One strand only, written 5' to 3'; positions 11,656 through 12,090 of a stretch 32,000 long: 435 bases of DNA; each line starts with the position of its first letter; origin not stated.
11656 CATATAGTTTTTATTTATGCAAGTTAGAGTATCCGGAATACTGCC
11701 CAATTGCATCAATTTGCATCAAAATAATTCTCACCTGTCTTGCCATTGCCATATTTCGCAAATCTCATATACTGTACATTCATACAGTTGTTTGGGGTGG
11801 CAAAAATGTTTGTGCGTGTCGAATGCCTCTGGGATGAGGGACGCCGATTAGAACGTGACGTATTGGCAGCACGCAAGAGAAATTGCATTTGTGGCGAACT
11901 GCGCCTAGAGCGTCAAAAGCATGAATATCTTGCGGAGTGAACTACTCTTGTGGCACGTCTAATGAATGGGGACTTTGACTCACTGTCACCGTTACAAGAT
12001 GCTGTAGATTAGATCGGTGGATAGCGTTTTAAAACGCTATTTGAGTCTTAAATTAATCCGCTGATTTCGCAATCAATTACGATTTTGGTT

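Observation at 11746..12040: Consensus LexA box within a strong promoter driving a 44-aa ORF or short transcript inside the island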

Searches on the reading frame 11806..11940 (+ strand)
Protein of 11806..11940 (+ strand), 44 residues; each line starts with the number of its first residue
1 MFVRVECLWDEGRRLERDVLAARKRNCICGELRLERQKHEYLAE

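Call 8: search_protein_families(library=pfam, proteins=[window:11806-11940:+], max_evalue=0.01)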
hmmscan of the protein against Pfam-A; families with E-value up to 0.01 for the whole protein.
window:11806-11940:+ (44 aa): 0 families

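Call 13: find_encoding_contigs(protein=window:11806-11940:+, flank=6000, max_places=10)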
Protein window:11806-11940:+ (44 aa): no gene with exactly this product is on record in the collection.
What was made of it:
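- Tried and rejected: An exact-product look-up also found nothing, because the ORF was never called as a gene (call 13).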

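Call 16: find_homologous_proteins(query=window:11806-11937:+, max_evalue=10)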
Query seq(44 aa): no candidate shares three 5-residue words with the query. No homologue found.
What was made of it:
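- Tried and rejected: Word-index protein search with the 44-aa ORF found nothing (call 16).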

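Call 30: search_protein_representatives(protein=window:11806-11937:+)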
Query: 44 residues. Proteins with E-value up to 0.001 (for the whole library): 5; up to 1e-10: 2; up to 1e-30: 0. The best 5 are listed.
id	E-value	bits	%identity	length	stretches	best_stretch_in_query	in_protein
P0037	8.6e-13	62.6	78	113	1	1-41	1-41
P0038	1.3e-12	62.1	72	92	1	1-43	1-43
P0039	1.7e-08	49.4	62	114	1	1-42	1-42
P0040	5.1e-08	47.9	62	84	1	1-40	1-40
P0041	1.4e-05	40.4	37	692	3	5-35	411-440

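Call 35: find_encoding_contigs(protein=P0037, flank=5000, max_places=6)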
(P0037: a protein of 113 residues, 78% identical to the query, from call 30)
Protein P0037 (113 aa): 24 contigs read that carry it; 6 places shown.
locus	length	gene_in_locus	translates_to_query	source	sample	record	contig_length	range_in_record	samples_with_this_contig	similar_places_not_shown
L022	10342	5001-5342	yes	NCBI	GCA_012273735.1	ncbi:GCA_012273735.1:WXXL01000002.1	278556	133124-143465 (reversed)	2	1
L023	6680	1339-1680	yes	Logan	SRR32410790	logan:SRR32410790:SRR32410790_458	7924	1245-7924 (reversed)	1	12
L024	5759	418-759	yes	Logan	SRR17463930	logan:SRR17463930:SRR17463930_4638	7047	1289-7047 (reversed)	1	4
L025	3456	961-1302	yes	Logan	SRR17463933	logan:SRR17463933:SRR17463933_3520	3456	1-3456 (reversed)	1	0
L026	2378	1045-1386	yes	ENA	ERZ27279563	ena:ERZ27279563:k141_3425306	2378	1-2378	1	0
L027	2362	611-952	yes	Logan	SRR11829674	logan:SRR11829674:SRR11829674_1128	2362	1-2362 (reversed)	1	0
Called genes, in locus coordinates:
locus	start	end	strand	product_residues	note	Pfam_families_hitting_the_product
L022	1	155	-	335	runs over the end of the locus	PF05125:Phage_cap_P2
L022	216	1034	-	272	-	PF05929:Phage_GPO_N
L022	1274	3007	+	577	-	PF06056:Terminase_5, PF03237:Terminase_6N, PF17289:Terminase_6C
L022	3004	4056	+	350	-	PF04860:Phage_portal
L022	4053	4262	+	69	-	-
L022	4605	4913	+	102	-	PF10616:DUF2471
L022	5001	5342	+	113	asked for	-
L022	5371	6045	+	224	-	PF02586:SRAP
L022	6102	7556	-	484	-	PF08808:RES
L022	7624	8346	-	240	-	PF01844:HNH (weak)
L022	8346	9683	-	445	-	PF02463:SMC_N (faint), PF13175:AAA_15 (weak), PF13476:AAA_23, PF13304:AAA_21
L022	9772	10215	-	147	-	-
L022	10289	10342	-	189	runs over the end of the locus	PF00440:TetR_N, PF17937:TetR_C_28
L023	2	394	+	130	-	?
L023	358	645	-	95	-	-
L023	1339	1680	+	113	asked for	-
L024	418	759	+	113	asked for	-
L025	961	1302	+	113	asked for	-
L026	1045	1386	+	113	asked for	-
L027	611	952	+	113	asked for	-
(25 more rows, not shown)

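Call 36: find_encoding_contigs(protein=P0039, flank=5000, max_places=6)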
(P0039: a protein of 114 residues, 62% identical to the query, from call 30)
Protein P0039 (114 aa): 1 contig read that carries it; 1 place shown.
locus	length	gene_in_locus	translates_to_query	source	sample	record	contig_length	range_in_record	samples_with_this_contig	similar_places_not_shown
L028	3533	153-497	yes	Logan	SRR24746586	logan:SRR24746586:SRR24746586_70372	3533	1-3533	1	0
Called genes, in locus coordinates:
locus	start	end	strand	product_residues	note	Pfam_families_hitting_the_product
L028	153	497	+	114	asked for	-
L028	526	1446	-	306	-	PF11740:KfrA_N, PF27241:CLIP1 (weak)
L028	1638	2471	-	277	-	PF02661:Fic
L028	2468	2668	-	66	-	PF18495:VbhA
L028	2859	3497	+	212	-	PF00239:Resolvase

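Call 41: search_protein_families(library=pfam, proteins=[P0037, P0039, P0038, P0040, P0041, L022:4605-4913:+, L022:5371-6045:+], max_evalue=1)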
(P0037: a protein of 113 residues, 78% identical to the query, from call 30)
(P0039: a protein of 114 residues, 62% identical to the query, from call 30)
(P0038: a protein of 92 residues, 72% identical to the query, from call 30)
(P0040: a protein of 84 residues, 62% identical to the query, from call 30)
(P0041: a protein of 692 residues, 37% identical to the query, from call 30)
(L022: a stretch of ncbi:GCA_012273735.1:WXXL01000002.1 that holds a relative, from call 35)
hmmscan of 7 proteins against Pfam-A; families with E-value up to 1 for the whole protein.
P0037 (113 aa): 0 families

P0039 (114 aa): 0 families

P0038 (92 aa): 0 families

P0040 (84 aa): 0 families

P0041 (692 aa): 4 families
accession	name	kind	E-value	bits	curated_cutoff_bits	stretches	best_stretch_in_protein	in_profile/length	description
PF02493.26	MORN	-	3.5e-12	45.9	22.5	2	335-356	1-22/23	MORN repeat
PF18318.6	Gln-synt_C-ter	-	2e-05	24.8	22.7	0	549-577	27-55/118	Glutamine synthetase C-terminal domain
PF23644.1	YpeD-like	-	0.21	12.1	27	0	415-434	9-28/29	YpeD-like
PF11090.14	Phage_T7_Gp13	-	0.41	11.5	25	0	526-556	10-40/86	Bacteriophage T7, probable scaffold protein Gp13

L022:4605-4913:+ (102 aa): 1 family
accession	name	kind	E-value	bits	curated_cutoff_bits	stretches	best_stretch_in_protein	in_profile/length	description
PF10616.14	DUF2471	-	4.8e-15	56.2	25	1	13-99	14-100/110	Protein of unknown function (DUF2471)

L022:5371-6045:+ (224 aa): 1 family
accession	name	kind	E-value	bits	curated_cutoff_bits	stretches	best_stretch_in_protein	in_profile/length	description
PF02586.19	SRAP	-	9.5e-28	97.6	27.1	1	5-207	33-206/214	SOS response associated peptidase (SRAP)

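Call 42: search_protein_families(library=phrogs, proteins=[P0037, P0039, L022:4605-4913:+, L022:5371-6045:+], max_evalue=0.1)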
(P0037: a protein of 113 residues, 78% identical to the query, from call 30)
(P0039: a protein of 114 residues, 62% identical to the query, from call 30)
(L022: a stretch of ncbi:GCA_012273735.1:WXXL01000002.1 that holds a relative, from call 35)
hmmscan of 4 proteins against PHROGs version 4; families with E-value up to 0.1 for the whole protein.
P0037 (113 aa): 1 family
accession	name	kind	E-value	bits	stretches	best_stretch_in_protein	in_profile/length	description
phrog_5560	-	unknown function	0.05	15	1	21-95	12-85/90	-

P0039 (114 aa): 3 families
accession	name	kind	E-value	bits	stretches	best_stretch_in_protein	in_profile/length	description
phrog_5560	-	unknown function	2.4e-05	25.6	1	22-94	13-85/90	-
phrog_15130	-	unknown function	0.059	14.9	1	41-72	5-35/116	-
phrog_34056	-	unknown function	0.092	13.7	0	61-85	30-54/76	-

L022:4605-4913:+ (102 aa): 0 families

L022:5371-6045:+ (224 aa): 2 families
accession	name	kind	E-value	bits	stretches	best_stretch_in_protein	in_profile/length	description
phrog_1599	-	unknown function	5.5e-46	157.9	1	1-215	1-215/225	-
phrog_31689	-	unknown function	9.2e-09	36.4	1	1-92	1-89/92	-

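Call 44: find_homologous_proteins(query=A1, max_evalue=0.01)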
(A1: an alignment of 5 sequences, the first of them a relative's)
Query A1 (5 sequences) (113 aa, profile of the alignment): 13 proteins with E <= 0.01 among 543 candidates.
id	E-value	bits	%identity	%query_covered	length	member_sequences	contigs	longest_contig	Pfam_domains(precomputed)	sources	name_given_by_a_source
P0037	2.4e-42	161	100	100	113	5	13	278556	-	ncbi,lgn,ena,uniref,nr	ncbi:hypothetical protein GN109_01470 [Collimonas pratensis]|uniref:hypothetical protein n=1 Tax=Col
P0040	3.3e-39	151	66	70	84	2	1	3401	-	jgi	jgi:hypothetical protein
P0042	2.1e-38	148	87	100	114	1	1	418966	-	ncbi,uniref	ncbi:hypothetical protein ACIPF8_10640 [Collimonas sp. NPDC087041]|uniref:hypothetical protein n=1 T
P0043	8.7e-38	146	75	100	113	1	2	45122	-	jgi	jgi:hypothetical protein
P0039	4.8e-37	144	58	92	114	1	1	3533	-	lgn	-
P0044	1.1e-33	133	66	100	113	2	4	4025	-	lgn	-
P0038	1.6e-31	126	77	35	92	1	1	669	-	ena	-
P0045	6.7e-31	124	62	100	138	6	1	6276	-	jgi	jgi:hypothetical protein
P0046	8.7e-23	98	65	88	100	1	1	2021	-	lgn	-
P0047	1.9e-15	75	66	76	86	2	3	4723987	-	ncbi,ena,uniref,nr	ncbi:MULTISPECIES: hypothetical protein [Collimonas]|uniref:hypothetical protein n=1 Tax=Collimonas 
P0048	8.0e-13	66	65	35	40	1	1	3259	-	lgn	-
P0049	1.8e-10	59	70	63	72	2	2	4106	-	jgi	jgi:hypothetical protein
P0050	5.4e-7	47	92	35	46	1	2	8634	-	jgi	jgi:hypothetical protein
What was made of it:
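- P0038 comes from a 669-bp contig (call 44).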

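Call 45: find_related_loci(query=A1, collection=viral_contigs, flank=3000)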
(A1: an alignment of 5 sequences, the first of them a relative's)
Query A1 (113 aa) in viral_contigs; peptide patterns used: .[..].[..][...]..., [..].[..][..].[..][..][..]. (x = any residue, [..] = any of these).
42 stretches matched a pattern; 6 encode a relative of the query (tblastn E <= 1e-3); 6 distinct loci.
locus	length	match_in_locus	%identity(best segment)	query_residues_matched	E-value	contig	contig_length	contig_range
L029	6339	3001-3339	75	1-113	1e-54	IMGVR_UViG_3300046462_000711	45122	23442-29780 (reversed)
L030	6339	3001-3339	70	1-113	2e-52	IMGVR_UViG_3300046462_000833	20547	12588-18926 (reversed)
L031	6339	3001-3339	65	1-113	2e-47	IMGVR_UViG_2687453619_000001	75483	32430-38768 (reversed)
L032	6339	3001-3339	62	1-113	2e-45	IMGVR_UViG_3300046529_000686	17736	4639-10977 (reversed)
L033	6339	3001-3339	61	1-113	1e-44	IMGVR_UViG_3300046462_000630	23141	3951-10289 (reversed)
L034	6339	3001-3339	65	1-113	1e-47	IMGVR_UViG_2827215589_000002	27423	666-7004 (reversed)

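Call 49: search_dna_similar(query=P0037, collection=phages, mode=protein, max_evalue=0.1)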
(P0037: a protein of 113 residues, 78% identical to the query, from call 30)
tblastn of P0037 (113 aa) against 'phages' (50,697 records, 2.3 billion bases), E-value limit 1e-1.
No match.

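Call 50: search_dna_similar(query=L022:4605-4913:+, collection=phages, mode=protein, max_evalue=0.001)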
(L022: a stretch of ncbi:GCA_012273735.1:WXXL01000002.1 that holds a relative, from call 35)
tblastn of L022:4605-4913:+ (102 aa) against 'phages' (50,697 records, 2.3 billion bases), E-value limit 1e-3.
No match.
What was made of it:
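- Tried and rejected: tblastn of P0037 and DUF2471 against annotated phages gave no match (calls 49, 50).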

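Call 60: search_solved_structures(query=A3, max_evalue=1)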
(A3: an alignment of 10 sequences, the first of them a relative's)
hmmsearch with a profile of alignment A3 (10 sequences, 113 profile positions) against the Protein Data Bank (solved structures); distinct sequences matched with E-value up to 1: 1.
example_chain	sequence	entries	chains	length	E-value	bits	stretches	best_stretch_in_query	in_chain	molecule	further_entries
5a7d_L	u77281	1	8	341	0.013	18.8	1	2-85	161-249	INSCUTEABLE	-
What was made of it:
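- Tried and rejected: The PDB sequence-profile search returned only a noise hit, Inscuteable at E 0.013 (call 60).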

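Call 61: search_protein_families(library=ncbifam, proteins=[P0037, P0039, L022:4605-4913:+, L022:5371-6045:+, L022:4053-4262:+], max_evalue=0.1)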
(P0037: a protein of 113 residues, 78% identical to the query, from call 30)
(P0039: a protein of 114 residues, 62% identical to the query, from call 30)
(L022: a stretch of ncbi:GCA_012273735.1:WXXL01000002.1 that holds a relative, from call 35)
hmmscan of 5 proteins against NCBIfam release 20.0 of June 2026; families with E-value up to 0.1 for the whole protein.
P0037 (113 aa): 0 families

P0039 (114 aa): 0 families

L022:4605-4913:+ (102 aa): 0 families

L022:5371-6045:+ (224 aa): 0 families

L022:4053-4262:+ (69 aa): 0 families

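Call 68: predict_structure(alignment_id=A3)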
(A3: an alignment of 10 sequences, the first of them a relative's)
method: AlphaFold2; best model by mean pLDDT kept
length: 113 residues; sequences in the alignment: 10
mean_pLDDT: 76.6   pTM: 0.67
mean pLDDT of the five models: 76.6, 75.3, 73.3, 73.1, 53.8
residues with pLDDT >= 90: 27; 70-90: 49; 50-70: 28; < 50: 9
segments of 3 or more residues with pLDDT < 50: 105-113
pLDDT, mean of each block of 10 residues (from residue 1): 81 66 69 81 71 85 91 89 83 88 51 35
secondary structure, 60 per line:
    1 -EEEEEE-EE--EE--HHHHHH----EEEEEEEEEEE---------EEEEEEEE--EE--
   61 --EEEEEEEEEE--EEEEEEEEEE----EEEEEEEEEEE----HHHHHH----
elements in order: E2-7 H17-22 E27-37 E47-54 E63-72 E75-84 E89-99 H104-109
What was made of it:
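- The AlphaFold2 model of P0037 is a single beta-rich domain using residues 2-99, with pLDDT 76.6 and pTM 0.67 (call 68). The predicted fold is one beta domain that needs residues 2-99 (call 68).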

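Call 71: fold_search(model_id=the predicted structure, library=pdb)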
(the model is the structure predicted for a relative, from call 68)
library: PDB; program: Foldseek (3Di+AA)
matches with E <= 10: 850; with E <= 0.001: 0
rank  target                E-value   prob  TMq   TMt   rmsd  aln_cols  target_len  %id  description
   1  1obp_A                8.6e-02  0.96  0.36  0.28   6.4        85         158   10  ODORANT-BINDING PROTEIN FROM BOVINE NASAL MUCOSA (released 1996-10-14)
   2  1pbo_B                1.2e-01  0.95  0.36  0.29   5.8        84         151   11  COMPLEX OF BOVINE ODORANT BINDING PROTEIN (OBP) WITH A SELENIUM CONTAINING ODORANT (released 1997-07-23)
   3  1gt1_A                1.3e-01  0.96  0.36  0.28   6.0        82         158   10  Complex of Bovine Odorant Binding Protein with Aminoanthracene and pyrazine (released 2003-10-03)
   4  1e5p_B                1.4e-01  0.94  0.36  0.29  11.1        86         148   10  Crystal structure of aphrodisin, a sex pheromone from female hamster (released 2001-07-26)
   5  1hn2_B                1.5e-01  0.80  0.33  0.26   7.5       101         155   11  CRYSTAL STRUCTURE OF BOVINE OBP COMPLEXED WITH AMINOANTHRACENE (released 2001-12-05)
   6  1e5p_C                1.5e-01  0.93  0.36  0.29  11.2        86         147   10  Crystal structure of aphrodisin, a sex pheromone from female hamster (released 2001-07-26)
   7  2czt                  1.6e-01  0.66  0.30  0.24  11.2        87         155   13  lipocalin-type prostaglandin D synthase (released 2006-10-03)
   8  2hlv                  1.7e-01  0.66  0.33  0.27  11.5       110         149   12  Bovine Odorant Binding Protein deswapped triple mutant (released 2008-03-25)
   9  1g85_B                1.8e-01  0.82  0.36  0.28   7.5       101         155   10  CRYSTAL STRUCTURE OF BOVINE ODORANT BINDING PROTEIN COMPLEXED WITH IS NATURAL LIGAND (released 2002-06-26)
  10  2rq0_MODEL_1_A        1.9e-01  0.69  0.33  0.25   9.2        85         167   13  Solution Structure of Mouse Lipocalin-type Prostaglandin D Synthase Possessing the Intrinsic Disulfide Bond (released 2009-12-15)
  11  1a3y_B                2.2e-01  0.63  0.37  0.30  12.1       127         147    7  ODORANT BINDING PROTEIN FROM NASAL MUCOSA OF PIG (released 1999-02-16)
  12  1e5p_A                2.3e-01  0.92  0.37  0.30   8.8        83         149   10  Crystal structure of aphrodisin, a sex pheromone from female hamster (released 2001-07-26)
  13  1pbo_A                2.3e-01  0.91  0.36  0.28   6.0        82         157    8  COMPLEX OF BOVINE ODORANT BINDING PROTEIN (OBP) WITH A SELENIUM CONTAINING ODORANT (released 1997-07-23)
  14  2n4a_MODEL_1_A        2.3e-01  0.16  0.18  0.15  16.1        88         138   15  EC-NMR Structure of Ralstonia metallidurans Rmet_5065 Determined by Combining Evolutionary Couplings (EC) and  (released 2015-07-01)
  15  1dzj_A                2.6e-01  0.85  0.35  0.28  10.2        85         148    8  Porcine Odorant Binding Protein Complexed with 2-amino-4-butyl-5-propylselenazole (released 2000-12-06)
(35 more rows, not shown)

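Call 75: fold_search(model_id=the predicted structure, library=viral)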
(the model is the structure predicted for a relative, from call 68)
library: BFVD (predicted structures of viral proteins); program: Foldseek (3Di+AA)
matches with E <= 10: 581; with E <= 0.001: 0
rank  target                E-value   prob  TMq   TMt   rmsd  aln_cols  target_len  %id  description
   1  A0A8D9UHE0            9.8e-02  0.95  0.39  0.38   6.1       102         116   11  Uncharacterized protein [Bacteriophage sp.]
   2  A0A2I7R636            2.2e-01  0.66  0.33  0.40  10.4       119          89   10  (no name in the UniProt tables at hand)
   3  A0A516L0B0            3.3e-01  0.47  0.36  0.31   9.0       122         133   11  (no name in the UniProt tables at hand)
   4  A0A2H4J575            4.3e-01  0.60  0.28  0.09   9.1        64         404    9  Uncharacterized protein [uncultured Caudovirales phage]
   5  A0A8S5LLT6            5.1e-01  0.18  0.26  0.27  12.6       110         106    9  Uncharacterized protein [Siphoviridae sp. ctKcB20]
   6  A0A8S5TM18            5.3e-01  0.38  0.30  0.36  10.2       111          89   12  Uncharacterized protein [Podoviridae sp. cttot15]
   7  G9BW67                5.3e-01  0.28  0.33  0.33   7.4       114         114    9  (no name in the UniProt tables at hand)
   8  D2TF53                5.3e-01  0.20  0.28  0.15  10.6       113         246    8  (no name in the UniProt tables at hand)
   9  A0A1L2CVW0            5.6e-01  0.35  0.34  0.34  10.1       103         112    9  Uncharacterized protein [Pectobacterium phage vB_PcaM_CBB]
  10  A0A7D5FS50            5.6e-01  0.20  0.27  0.30  11.1       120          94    8  (no name in the UniProt tables at hand)
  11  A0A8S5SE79            6.3e-01  0.08  0.17  0.15  13.7       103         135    6  Uncharacterized protein [Caudovirales sp. ctrNG92]
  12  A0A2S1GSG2            6.6e-01  0.41  0.36  0.46   7.0       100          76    6  Uncharacterized protein [Escherichia phage vB_EcoS_IME347]
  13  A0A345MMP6            6.6e-01  0.38  0.36  0.27  11.8       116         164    7  (no name in the UniProt tables at hand)
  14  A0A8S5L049            7.0e-01  0.15  0.28  0.09  12.5       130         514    9  Maturation protein [ssRNA phage SRR5466725_6]
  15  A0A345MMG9            7.7e-01  0.44  0.37  0.42   8.1       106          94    8  (no name in the UniProt tables at hand)
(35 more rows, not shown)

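Call 80: find_encoding_contigs(protein=P0048, flank=3000, max_places=3)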
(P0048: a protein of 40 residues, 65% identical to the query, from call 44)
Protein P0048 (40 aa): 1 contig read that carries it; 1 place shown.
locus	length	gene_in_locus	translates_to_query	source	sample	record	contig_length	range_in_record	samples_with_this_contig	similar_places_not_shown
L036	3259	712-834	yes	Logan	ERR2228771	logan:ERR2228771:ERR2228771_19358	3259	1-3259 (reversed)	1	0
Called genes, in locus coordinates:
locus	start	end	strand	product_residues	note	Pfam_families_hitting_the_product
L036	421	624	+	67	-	-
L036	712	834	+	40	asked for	-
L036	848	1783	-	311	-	PF00126:HTH_1, PF03466:LysR_substrate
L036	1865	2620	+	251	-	PF00106:adh_short, PF08659:KR (faint), PF13561:adh_short_C2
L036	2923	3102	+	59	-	-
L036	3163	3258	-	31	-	?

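Call 81: find_encoding_contigs(protein=P0047, flank=4000, max_places=3)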
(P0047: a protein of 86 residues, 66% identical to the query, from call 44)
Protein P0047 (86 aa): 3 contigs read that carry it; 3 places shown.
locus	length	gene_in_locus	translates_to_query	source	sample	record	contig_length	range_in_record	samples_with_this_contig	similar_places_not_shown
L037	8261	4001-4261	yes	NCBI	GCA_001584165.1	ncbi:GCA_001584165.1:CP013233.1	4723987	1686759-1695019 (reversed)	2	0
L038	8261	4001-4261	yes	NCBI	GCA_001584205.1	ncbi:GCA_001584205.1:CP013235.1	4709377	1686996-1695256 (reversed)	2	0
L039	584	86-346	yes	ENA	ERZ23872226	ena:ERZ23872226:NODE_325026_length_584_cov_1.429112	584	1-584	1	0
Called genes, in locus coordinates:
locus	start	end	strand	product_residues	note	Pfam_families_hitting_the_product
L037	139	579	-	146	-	-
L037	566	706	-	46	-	-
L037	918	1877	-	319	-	-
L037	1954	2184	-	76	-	-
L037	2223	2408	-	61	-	-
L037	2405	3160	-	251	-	-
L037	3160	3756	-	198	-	PF05488:PAAR_motif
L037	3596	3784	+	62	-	-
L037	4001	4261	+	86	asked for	-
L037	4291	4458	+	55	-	-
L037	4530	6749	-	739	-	-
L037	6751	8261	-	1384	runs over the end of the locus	PF00270:DEAD (faint), PF00271:Helicase_C (weak)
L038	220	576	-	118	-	-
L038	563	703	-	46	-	-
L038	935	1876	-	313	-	-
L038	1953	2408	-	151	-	-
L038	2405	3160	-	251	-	-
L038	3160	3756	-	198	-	PF05488:PAAR_motif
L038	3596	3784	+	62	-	-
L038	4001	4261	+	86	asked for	-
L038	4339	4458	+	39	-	-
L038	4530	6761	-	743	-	-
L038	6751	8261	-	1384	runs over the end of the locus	PF00270:DEAD (faint), PF00271:Helicase_C (weak)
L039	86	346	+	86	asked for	-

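Call 93: search_protein_families(library=pfam, proteins=[L029:469-1275:+, L029:1349-2338:+, L029:2360-2863:+, L029:4068-4352:+, L029:4355-4969:-, L029:5160-6032:-, L030:1090-2793:-, L030:3549-3998:-, L030:3995-4957:-, L030:4938-6302:-], max_evalue=0.001)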
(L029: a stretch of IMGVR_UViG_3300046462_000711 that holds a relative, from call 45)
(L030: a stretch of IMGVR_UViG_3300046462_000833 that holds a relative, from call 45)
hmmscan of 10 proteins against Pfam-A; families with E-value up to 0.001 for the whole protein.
L029:469-1275:+ (268 aa): 0 families

L029:1349-2338:+ (329 aa): 0 families

L029:2360-2863:+ (167 aa): 0 families

L029:4068-4352:+ (94 aa): 0 families

L029:4355-4969:- (204 aa): 0 families

L029:5160-6032:- (290 aa): 1 family
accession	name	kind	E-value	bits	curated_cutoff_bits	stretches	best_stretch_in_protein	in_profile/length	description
PF00182.24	Glyco_hydro_19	-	1.4e-10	41.8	25.5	1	191-244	103-156/232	Chitinase class I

L030:1090-2793:- (567 aa): 2 families
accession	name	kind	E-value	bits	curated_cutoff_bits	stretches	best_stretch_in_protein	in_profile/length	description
PF07693.20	KAP_NTPase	-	1.4e-08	34.8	20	1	18-205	19-231/293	KAP family P-loop domain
PF13401.12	AAA_22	-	0.00024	21.9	27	0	21-180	7-127/130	AAA domain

L030:3549-3998:- (149 aa): 0 families

L030:3995-4957:- (320 aa): 1 family
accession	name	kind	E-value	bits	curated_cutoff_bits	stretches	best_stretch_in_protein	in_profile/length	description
PF00182.24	Glyco_hydro_19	-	3e-07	30.9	25.5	1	95-159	96-160/232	Chitinase class I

L030:4938-6302:- (454 aa): 3 families
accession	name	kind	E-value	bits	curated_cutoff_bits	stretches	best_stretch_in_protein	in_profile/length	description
PF10106.14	DUF2345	-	1.8e-50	171.1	30.7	1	213-360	2-151/151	Uncharacterized protein conserved in bacteria (DUF2345)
PF13296.11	T6SS_Vgr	-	4.3e-36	123.7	22.4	1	74-180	3-108/108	Putative type VI secretion system Rhs element Vgr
PF04717.18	Phage_base_V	-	2.1e-06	28.4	23.8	1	2-43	34-75/75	Type VI secretion system/phage-baseplate injector OB domain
